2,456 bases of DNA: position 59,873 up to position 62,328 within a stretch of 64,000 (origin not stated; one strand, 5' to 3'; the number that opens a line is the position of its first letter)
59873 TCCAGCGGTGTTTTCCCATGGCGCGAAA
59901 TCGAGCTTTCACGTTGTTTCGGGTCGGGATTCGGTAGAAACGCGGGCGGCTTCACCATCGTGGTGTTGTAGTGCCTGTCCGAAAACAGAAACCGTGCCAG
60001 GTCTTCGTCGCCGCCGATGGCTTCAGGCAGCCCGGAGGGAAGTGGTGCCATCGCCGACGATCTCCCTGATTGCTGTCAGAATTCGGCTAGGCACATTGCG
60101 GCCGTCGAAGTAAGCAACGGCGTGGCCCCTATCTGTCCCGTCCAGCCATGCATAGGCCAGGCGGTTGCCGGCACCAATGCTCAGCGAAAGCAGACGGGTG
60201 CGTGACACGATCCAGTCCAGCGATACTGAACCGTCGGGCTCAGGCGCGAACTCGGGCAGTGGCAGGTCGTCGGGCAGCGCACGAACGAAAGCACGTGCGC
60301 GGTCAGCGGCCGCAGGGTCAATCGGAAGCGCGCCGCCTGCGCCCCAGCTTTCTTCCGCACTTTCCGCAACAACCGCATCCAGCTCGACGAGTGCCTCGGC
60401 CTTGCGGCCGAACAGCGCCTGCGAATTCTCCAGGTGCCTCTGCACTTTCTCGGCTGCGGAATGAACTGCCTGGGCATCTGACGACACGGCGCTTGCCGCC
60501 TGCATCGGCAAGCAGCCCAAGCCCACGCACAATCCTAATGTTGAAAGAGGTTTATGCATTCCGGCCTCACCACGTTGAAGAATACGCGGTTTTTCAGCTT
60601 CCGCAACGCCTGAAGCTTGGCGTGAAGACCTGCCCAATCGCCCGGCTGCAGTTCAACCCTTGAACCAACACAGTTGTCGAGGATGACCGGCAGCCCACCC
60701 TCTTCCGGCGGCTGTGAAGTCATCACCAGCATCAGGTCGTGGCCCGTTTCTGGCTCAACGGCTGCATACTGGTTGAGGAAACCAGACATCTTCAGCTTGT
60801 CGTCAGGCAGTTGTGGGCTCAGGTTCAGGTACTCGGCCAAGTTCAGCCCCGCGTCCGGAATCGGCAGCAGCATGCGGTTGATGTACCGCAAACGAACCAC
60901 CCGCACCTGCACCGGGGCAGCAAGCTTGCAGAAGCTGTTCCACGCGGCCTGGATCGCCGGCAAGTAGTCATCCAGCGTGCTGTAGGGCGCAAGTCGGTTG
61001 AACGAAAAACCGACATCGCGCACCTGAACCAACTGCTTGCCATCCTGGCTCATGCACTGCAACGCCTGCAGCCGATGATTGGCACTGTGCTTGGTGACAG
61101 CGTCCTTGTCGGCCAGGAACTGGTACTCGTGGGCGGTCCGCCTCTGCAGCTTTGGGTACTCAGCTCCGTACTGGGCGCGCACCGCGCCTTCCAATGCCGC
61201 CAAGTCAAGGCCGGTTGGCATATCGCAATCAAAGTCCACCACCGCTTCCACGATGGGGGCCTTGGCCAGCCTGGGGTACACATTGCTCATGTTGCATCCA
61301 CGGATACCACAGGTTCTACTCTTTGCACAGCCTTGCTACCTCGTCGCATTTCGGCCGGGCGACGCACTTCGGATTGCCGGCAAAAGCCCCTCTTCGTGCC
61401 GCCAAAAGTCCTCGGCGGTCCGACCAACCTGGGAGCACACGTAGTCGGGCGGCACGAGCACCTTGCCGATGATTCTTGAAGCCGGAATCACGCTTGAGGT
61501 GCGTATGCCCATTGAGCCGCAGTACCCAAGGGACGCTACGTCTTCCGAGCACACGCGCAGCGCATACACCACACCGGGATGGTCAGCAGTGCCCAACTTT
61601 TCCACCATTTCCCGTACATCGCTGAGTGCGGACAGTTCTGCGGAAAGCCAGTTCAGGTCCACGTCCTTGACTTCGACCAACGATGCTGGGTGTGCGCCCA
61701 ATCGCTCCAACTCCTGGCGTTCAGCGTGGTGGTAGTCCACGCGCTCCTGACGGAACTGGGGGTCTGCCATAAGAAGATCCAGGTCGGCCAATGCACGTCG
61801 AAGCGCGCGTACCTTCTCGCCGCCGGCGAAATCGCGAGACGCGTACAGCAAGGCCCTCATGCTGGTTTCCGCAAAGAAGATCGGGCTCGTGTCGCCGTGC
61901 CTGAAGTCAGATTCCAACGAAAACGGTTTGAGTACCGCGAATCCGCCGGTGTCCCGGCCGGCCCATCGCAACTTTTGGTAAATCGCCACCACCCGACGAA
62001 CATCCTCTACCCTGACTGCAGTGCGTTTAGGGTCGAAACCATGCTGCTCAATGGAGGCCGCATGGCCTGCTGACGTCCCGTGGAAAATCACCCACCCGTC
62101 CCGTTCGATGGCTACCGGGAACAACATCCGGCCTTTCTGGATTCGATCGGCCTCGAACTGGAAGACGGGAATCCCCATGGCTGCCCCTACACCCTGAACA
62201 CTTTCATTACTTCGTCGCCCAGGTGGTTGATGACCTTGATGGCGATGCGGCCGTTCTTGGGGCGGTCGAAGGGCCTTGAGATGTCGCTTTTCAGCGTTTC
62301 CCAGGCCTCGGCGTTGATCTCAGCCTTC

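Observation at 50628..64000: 13-gene co-directional cluster: methyltransferase, two UvrD helicases, GIY-YIG nuclease, DUF932, zinc ribbon, GHKL ATPase plus coupled small protein. Candidate undescribed multi-gene defence system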

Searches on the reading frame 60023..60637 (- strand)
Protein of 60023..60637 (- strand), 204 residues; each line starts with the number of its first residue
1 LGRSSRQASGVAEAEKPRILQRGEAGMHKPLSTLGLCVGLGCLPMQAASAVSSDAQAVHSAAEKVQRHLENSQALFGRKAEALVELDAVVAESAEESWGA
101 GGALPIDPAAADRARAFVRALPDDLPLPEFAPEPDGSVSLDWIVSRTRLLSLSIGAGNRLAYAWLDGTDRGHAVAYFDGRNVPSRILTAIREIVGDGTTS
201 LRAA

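Call 5: search_protein_families(library=pfam, proteins=[window:60023-60637:-], max_evalue=0.01)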
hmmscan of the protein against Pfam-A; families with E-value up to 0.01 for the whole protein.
window:60023-60637:- (204 aa): 0 families

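Call 7: search_protein_families(library=padloc, proteins=[window:60023-60637:-], max_evalue=0.01)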
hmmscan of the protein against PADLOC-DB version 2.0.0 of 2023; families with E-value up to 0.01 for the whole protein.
window:60023-60637:- (204 aa): 1 family
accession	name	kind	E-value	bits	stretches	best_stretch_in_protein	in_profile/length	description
PDLC04575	PDC-M32A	-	7.9e-05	19.9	1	94-159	268-333/375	-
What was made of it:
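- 60023..60637 (-): 204-aa ORF (178 aa from the ATG at 60559), nested passenger. It overlaps both neighbours. Only a weak PADLOC PDC-M32A hit, E 8e-5 (call 7).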

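Call 9: search_protein_families(library=ncbifam, proteins=[window:60023-60637:-], max_evalue=0.01)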
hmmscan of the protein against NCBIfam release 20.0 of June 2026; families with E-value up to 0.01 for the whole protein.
window:60023-60637:- (204 aa): 0 families

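Call 103: search_solved_structures(query=window:60023-60559:-, max_evalue=1)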
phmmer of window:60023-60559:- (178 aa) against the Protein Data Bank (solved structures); distinct sequences matched with E-value up to 1: 1.
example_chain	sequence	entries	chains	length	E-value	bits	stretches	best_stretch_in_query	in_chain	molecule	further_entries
2r9z_A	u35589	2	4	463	0.24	14.5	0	33-144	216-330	Glutathione amide reductase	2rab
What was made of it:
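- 60023..60637 (-): No PDB hit (call 103).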

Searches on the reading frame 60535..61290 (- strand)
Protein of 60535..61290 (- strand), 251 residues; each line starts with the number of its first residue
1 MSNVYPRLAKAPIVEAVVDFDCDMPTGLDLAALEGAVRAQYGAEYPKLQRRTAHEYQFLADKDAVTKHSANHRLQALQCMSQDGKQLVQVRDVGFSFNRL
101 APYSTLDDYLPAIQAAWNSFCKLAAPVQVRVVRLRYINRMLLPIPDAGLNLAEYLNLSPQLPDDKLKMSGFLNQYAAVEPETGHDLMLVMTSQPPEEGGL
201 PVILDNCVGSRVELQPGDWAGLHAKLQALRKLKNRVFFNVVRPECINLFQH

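Call 6: search_protein_families(library=pfam, proteins=[window:60535-61290:-], max_evalue=0.01)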
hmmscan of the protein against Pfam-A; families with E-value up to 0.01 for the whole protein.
window:60535-61290:- (251 aa): 0 families

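Call 8: search_protein_families(library=padloc, proteins=[window:60535-61290:-], max_evalue=0.01)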
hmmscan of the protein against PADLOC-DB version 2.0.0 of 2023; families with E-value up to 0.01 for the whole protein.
window:60535-61290:- (251 aa): 0 families

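Call 10: search_protein_families(library=ncbifam, proteins=[window:60535-61290:-], max_evalue=0.01)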
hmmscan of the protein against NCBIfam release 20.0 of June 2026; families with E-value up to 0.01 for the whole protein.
window:60535-61290:- (251 aa): 1 family
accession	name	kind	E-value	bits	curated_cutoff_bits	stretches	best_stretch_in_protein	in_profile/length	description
TIGR04255.1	sporadTIGR04255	subfamily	5.1e-24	85.4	30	1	7-249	1-251/252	TIGR04255 family protein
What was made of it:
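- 60535..61290 (-): TIGR04255-family protein (251 aa), nested passenger gene. NCBIfam TIGR04255 E 5e-24, full length (call 10).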

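Call 12: find_encoding_contigs(protein=window:60535-61290:-, flank=10000, max_places=8)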
Protein window:60535-61290:- (251 aa): no gene with exactly this product is on record in the collection.

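Call 39: search_dna_similar(query=window:60535-61290:-, collection=plasmids, mode=protein, max_rows=12, max_evalue=0.001)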
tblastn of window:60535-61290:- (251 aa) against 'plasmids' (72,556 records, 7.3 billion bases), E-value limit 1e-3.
Records with a match: 3; places in all: 3; records where one place covers at least 80% of the query: 2.
Best place of each record, by identity: <60% 3.
By first word of the organism name: Crinalium 1; Vibrio 1; Thermus 1.
By predicted mobility (MOB-suite, as given by PLSDB): non-mobilizable 2; mobilizable 1.
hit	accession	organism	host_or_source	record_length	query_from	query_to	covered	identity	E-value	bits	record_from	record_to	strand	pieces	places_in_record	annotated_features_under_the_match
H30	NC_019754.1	Crinalium epipsammum PCC 9333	-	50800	3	250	99%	24.6%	2e-19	94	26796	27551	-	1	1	TIGR04255 family protein | hypothetical protein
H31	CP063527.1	Vibrio parahaemolyticus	mixed culture,Estuary water environment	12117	9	237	91%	25.6%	1e-7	59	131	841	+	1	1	TIGR04255 family protein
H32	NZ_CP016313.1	Thermus brockianus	whole organism,environmental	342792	12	164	61%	25.2%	3e-5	52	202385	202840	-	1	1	TIGR04255 family protein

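Call 53: search_protein_families(library=padloc, proteins=[L020:1654-5085:-, L020:152-1513:-, L020:6477-8141:-], max_evalue=0.00001)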
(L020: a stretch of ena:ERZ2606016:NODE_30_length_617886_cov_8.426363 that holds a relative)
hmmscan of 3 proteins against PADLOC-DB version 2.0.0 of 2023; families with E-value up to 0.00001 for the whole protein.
L020:1654-5085:- (1143 aa): 44 families (the best 25 are shown)
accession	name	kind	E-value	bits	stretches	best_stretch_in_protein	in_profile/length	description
PDLC00659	HmaA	-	7.8e-191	634.7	1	7-1105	7-1132/1176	SNF2 helicase / DEAD-box helicase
PDLC02620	DrmD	-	9.8e-130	432.3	1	98-862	95-835/1060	DrmD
PDLC02500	BrxHI|BrxHII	-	5.1e-103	344.3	1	99-682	87-654/933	BrxHI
PDLC02621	DrmD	-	7.2e-88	294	1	106-680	125-705/1040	DrmD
PDLC02504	BrxHI|BrxHII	-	1.4e-86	289.3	1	71-647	78-625/971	BrxHII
PDLC02572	DrmA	-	2.2e-60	202.7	1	116-657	131-678/1043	DrmA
PDLC02619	DrmD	-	8.4e-59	197.5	2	89-511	19-431/872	DrmD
PDLC02634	DrmD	-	1.2e-58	196.8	1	84-664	73-647/900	DrmD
PDLC02623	DrmD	-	5.8e-52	174.6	2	327-671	399-689/1040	DrmD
PDLC02632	DrmD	-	1.1e-47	160.9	1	117-619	137-643/662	DrmD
PDLC02853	DpdE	-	3.8e-41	139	1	58-640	53-639/985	DpdE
PDLC02633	DrmD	-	2.5e-38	129.6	1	107-674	130-705/839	DrmD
PDLC02840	DpdE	-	4.6e-37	125.8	2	100-285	157-322/1091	DpdE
PDLC02843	DpdE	-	1.6e-33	113.7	2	101-286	157-318/1091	DpdE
PDLC02193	PLD_Helicase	-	1.9e-30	103.7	1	558-635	754-832/905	-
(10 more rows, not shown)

L020:152-1513:- (453 aa): 1 family
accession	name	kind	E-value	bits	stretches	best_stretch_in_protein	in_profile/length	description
PDLC02374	dGTPase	-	2e-10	38.6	1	19-122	42-122/395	-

L020:6477-8141:- (554 aa): 34 families (the best 25 are shown)
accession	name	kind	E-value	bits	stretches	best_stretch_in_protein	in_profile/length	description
PDLC03748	Drt6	-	1.1e-146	487.7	1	2-537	2-486/511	DRT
PDLC02177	Drt4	-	5e-129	429.5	1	74-531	51-503/541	-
PDLC02179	Drt4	-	1e-119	399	1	1-533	1-497/542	-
PDLC03752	Drt4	-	3.8e-69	232.1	1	77-529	49-464/467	DRT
PDLC02180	Drt4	-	3.5e-59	199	1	81-529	65-496/532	-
PDLC02178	Drt4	-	6.4e-57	191.7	1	78-502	60-485/506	-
PDLC03769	RT_UG30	-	3.2e-53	179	1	10-528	12-491/493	DRT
PDLC03751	RT_UG14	-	2.8e-46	156.3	1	90-314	78-309/493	DRT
PDLC03770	RT_UG31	-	2.7e-36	123.7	1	87-435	50-370/456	DRT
PDLC03784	Drt3b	-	3.8e-36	123.1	1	158-301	170-311/604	DRT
PDLC03743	AbiK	-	7.4e-36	122.4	1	83-304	78-278/546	DRT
PDLC02348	AbiK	-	1.4e-35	121.6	1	82-303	74-274/544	AbiK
PDLC03744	AbiP2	-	5.4e-30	102.6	1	91-297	81-290/489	DRT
PDLC02176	Drt3b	-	5e-28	96.1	1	159-300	182-324/651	-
PDLC03783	Drt8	-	7.1e-20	69.8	1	144-298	124-260/493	DRT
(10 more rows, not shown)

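Call 66: get_annotated_region(hit=H30, flank=6000)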
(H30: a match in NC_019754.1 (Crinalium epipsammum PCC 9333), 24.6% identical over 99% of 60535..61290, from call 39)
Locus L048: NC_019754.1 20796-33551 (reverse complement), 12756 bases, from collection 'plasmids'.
description: Crinalium epipsammum PCC 9333 plasmid pCRI9333.03, complete sequence
organism: Crinalium epipsammum PCC 9333 (NCBI taxid 1173022)
taxonomy: Bacteria; Cyanobacteriota; Cyanophyceae; Gomontiellales; Gomontiellaceae; Crinalium; Crinalium epipsammum; Crinalium epipsammum PCC 9333
host: -; source: -; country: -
typing (MOB-suite, as given by PLSDB): mobilizable; relaxase MOBP
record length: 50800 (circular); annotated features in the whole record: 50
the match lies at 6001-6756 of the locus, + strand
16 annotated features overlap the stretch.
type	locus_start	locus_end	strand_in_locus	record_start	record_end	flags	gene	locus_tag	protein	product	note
CDS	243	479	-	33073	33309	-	-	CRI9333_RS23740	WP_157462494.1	helix-turn-helix transcriptional regulator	-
CDS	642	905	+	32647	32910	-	-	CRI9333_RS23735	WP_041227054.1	hypothetical protein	-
CDS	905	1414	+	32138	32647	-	-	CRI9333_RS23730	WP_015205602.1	hypothetical protein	-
CDS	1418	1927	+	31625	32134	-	-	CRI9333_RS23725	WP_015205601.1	hypothetical protein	-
CDS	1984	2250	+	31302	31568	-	-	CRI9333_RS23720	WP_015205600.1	hypothetical protein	-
CDS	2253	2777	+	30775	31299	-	-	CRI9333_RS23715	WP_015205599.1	HNH endonuclease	-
CDS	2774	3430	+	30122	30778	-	-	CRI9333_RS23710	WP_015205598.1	hypothetical protein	-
CDS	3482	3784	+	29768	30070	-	-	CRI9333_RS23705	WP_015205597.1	hypothetical protein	-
CDS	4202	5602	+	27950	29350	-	-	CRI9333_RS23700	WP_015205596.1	hypothetical protein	-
CDS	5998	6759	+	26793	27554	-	-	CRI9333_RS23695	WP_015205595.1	TIGR04255 family protein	-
CDS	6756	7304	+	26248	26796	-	-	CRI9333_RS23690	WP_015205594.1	hypothetical protein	-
CDS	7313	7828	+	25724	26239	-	-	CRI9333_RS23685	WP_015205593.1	hypothetical protein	-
CDS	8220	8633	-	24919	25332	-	-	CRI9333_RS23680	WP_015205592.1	hypothetical protein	-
CDS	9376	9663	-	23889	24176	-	-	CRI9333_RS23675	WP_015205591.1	ParB N-terminal domain-containing protein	-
CDS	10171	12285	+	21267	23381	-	-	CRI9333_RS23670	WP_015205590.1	class I SAM-dependent DNA methyltransferase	-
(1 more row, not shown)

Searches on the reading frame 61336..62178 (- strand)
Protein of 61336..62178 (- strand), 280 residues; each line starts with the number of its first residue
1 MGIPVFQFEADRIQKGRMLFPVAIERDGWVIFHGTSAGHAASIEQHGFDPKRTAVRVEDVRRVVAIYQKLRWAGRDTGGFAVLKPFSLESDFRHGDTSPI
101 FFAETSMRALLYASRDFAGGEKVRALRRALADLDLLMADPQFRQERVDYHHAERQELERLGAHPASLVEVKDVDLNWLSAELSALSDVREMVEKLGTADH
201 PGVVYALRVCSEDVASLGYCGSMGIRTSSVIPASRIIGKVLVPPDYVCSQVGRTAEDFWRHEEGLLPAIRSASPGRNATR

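Call 6: search_protein_families(library=pfam, proteins=[window:61336-62178:-], max_evalue=0.01)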
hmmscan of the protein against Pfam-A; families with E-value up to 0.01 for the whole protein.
window:61336-62178:- (280 aa): 0 families

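Call 8: search_protein_families(library=padloc, proteins=[window:61336-62178:-], max_evalue=0.01)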
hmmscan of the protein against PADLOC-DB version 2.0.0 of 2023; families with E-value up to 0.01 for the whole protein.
window:61336-62178:- (280 aa): 0 families

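Call 10: search_protein_families(library=ncbifam, proteins=[window:61336-62178:-], max_evalue=0.01)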
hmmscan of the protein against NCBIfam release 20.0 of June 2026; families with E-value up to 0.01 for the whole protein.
window:61336-62178:- (280 aa): 0 families
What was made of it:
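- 61336..62178 (-): 280-aa ORF with no domain. First of four genes nested between the MTase and the helicases. No Pfam, NCBIfam or PADLOC hit (calls 6, 8, 10).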

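Call 11: find_encoding_contigs(protein=window:61336-62178:-, flank=10000, max_places=8)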
Protein window:61336-62178:- (280 aa): no gene with exactly this product is on record in the collection.

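Call 53: search_protein_families(library=padloc, proteins=[L020:1654-5085:-, L020:152-1513:-, L020:6477-8141:-], max_evalue=0.00001)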
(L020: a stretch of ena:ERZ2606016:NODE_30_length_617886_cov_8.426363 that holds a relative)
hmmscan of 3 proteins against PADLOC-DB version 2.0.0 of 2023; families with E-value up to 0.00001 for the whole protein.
L020:1654-5085:- (1143 aa): 44 families (the best 25 are shown)
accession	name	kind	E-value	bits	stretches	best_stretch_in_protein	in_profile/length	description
PDLC00659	HmaA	-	7.8e-191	634.7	1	7-1105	7-1132/1176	SNF2 helicase / DEAD-box helicase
PDLC02620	DrmD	-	9.8e-130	432.3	1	98-862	95-835/1060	DrmD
PDLC02500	BrxHI|BrxHII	-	5.1e-103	344.3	1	99-682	87-654/933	BrxHI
PDLC02621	DrmD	-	7.2e-88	294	1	106-680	125-705/1040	DrmD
PDLC02504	BrxHI|BrxHII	-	1.4e-86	289.3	1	71-647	78-625/971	BrxHII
PDLC02572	DrmA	-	2.2e-60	202.7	1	116-657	131-678/1043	DrmA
PDLC02619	DrmD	-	8.4e-59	197.5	2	89-511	19-431/872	DrmD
PDLC02634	DrmD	-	1.2e-58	196.8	1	84-664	73-647/900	DrmD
PDLC02623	DrmD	-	5.8e-52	174.6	2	327-671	399-689/1040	DrmD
PDLC02632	DrmD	-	1.1e-47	160.9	1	117-619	137-643/662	DrmD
PDLC02853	DpdE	-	3.8e-41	139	1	58-640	53-639/985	DpdE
PDLC02633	DrmD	-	2.5e-38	129.6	1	107-674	130-705/839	DrmD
PDLC02840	DpdE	-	4.6e-37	125.8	2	100-285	157-322/1091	DpdE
PDLC02843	DpdE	-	1.6e-33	113.7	2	101-286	157-318/1091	DpdE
PDLC02193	PLD_Helicase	-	1.9e-30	103.7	1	558-635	754-832/905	-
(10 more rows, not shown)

L020:152-1513:- (453 aa): 1 family
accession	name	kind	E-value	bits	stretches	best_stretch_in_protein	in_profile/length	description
PDLC02374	dGTPase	-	2e-10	38.6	1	19-122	42-122/395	-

L020:6477-8141:- (554 aa): 34 families (the best 25 are shown)
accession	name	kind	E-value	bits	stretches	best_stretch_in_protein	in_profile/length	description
PDLC03748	Drt6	-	1.1e-146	487.7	1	2-537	2-486/511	DRT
PDLC02177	Drt4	-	5e-129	429.5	1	74-531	51-503/541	-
PDLC02179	Drt4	-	1e-119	399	1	1-533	1-497/542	-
PDLC03752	Drt4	-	3.8e-69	232.1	1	77-529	49-464/467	DRT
PDLC02180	Drt4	-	3.5e-59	199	1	81-529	65-496/532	-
PDLC02178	Drt4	-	6.4e-57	191.7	1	78-502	60-485/506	-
PDLC03769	RT_UG30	-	3.2e-53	179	1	10-528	12-491/493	DRT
PDLC03751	RT_UG14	-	2.8e-46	156.3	1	90-314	78-309/493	DRT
PDLC03770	RT_UG31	-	2.7e-36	123.7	1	87-435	50-370/456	DRT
PDLC03784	Drt3b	-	3.8e-36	123.1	1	158-301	170-311/604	DRT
PDLC03743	AbiK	-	7.4e-36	122.4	1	83-304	78-278/546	DRT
PDLC02348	AbiK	-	1.4e-35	121.6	1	82-303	74-274/544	AbiK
PDLC03744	AbiP2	-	5.4e-30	102.6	1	91-297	81-290/489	DRT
PDLC02176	Drt3b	-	5e-28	96.1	1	159-300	182-324/651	-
PDLC03783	Drt8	-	7.1e-20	69.8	1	144-298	124-260/493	DRT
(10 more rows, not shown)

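Call 67: search_dna_similar(query=window:61336-62178:-, collection=plasmids, mode=protein, max_rows=10, max_evalue=0.01)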
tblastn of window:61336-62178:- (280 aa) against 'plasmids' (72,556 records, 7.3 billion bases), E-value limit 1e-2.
No match.
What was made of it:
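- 61336..62178 (-): No plasmid homologue (call 67).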

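Call 102: search_solved_structures(query=window:61336-62178:-, max_evalue=1)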
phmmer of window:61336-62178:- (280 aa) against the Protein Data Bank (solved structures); distinct sequences matched with E-value up to 1: 2.
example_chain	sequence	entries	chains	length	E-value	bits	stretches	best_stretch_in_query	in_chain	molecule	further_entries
5xw7_A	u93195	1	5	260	0.3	13.7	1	68-151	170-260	Cellulose synthase subunit C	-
8peq_J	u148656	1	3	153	0.41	13.3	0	27-94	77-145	Affilin variant Af2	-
